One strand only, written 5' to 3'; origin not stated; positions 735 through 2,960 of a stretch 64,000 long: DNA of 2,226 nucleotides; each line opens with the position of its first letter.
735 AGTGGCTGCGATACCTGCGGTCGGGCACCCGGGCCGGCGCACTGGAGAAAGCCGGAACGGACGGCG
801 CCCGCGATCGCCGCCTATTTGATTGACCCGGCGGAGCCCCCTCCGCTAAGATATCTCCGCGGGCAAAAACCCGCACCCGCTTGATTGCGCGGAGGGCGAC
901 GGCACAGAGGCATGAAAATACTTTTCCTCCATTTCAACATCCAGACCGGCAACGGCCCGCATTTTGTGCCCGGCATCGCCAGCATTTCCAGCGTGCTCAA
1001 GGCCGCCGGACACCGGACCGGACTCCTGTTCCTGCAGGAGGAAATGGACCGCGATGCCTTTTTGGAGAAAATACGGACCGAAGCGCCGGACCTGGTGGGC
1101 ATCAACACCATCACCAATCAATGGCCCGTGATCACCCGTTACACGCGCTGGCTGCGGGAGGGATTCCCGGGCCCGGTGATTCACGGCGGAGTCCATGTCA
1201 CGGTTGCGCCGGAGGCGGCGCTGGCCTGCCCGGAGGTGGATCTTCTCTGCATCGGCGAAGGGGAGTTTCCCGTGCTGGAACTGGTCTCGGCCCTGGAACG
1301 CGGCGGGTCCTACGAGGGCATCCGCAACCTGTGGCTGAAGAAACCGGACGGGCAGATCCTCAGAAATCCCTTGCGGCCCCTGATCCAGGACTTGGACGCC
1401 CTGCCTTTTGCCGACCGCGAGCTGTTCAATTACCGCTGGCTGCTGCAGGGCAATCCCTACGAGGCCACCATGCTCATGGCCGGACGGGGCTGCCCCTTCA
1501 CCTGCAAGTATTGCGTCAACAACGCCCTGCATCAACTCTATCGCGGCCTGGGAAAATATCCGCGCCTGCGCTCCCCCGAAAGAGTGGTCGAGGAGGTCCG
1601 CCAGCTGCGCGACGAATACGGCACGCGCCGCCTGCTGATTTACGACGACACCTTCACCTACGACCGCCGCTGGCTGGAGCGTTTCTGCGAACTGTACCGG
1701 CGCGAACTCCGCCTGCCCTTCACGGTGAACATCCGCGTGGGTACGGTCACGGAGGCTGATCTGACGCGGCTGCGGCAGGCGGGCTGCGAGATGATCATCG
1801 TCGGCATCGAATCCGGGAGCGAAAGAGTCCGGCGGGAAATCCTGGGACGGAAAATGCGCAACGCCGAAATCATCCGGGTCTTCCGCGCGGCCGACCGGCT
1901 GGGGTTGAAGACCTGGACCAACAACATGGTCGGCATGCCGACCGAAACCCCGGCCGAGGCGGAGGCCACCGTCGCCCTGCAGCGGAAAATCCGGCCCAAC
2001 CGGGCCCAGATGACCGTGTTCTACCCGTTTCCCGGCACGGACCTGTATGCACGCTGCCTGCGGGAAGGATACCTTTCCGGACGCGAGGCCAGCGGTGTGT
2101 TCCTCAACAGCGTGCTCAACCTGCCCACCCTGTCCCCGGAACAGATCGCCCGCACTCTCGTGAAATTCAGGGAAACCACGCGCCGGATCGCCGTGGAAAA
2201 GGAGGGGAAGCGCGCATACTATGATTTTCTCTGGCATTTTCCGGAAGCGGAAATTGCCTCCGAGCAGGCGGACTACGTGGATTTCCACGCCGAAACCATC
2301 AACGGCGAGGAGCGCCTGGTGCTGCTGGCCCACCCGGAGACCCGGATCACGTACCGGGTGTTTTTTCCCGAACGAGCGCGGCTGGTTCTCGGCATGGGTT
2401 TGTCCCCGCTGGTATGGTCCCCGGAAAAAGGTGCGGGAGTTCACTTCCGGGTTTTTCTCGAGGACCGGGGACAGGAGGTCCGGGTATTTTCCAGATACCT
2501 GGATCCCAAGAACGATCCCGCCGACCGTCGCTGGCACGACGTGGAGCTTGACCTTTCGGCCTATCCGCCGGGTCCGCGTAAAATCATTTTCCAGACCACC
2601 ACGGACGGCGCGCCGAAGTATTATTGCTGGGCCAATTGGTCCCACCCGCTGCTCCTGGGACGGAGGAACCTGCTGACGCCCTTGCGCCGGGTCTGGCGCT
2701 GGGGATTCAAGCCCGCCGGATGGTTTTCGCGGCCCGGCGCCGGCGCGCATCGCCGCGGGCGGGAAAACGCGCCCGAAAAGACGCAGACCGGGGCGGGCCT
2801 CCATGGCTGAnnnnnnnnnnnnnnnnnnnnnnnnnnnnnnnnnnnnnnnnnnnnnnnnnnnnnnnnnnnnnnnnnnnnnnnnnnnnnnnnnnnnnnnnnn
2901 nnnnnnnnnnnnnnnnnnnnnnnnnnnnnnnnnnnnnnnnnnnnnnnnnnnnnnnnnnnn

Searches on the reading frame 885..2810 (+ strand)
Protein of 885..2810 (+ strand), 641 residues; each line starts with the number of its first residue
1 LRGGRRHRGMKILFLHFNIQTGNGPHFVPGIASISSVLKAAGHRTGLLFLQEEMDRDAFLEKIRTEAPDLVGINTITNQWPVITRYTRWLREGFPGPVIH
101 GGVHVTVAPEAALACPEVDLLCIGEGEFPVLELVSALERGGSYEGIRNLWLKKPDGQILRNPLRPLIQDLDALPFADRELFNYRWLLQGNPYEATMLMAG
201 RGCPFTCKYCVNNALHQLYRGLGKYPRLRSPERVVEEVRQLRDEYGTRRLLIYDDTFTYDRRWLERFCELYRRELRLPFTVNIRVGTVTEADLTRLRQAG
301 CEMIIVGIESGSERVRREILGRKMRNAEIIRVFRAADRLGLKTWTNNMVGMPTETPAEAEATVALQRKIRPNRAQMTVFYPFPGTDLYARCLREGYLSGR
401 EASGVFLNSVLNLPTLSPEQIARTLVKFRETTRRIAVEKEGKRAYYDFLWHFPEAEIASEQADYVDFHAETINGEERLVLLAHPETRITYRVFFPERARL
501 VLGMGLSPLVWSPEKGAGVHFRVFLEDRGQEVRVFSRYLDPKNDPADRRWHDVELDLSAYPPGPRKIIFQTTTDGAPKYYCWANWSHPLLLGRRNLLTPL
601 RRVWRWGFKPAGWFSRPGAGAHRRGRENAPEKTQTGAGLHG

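Call 6: search_protein_families(library=pfam, proteins=[window:885-2810:+], max_evalue=0.01)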
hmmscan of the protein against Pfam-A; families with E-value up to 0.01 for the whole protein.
window:885-2810:+ (641 aa): 2 families
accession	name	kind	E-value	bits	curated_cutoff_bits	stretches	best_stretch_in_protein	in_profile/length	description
PF04055.27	Radical_SAM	-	1.4e-25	90.8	29.5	1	200-363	4-163/166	Radical SAM superfamily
PF02310.24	B12-binding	-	1.7e-16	60.6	32.1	1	22-133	8-120/121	B12 binding domain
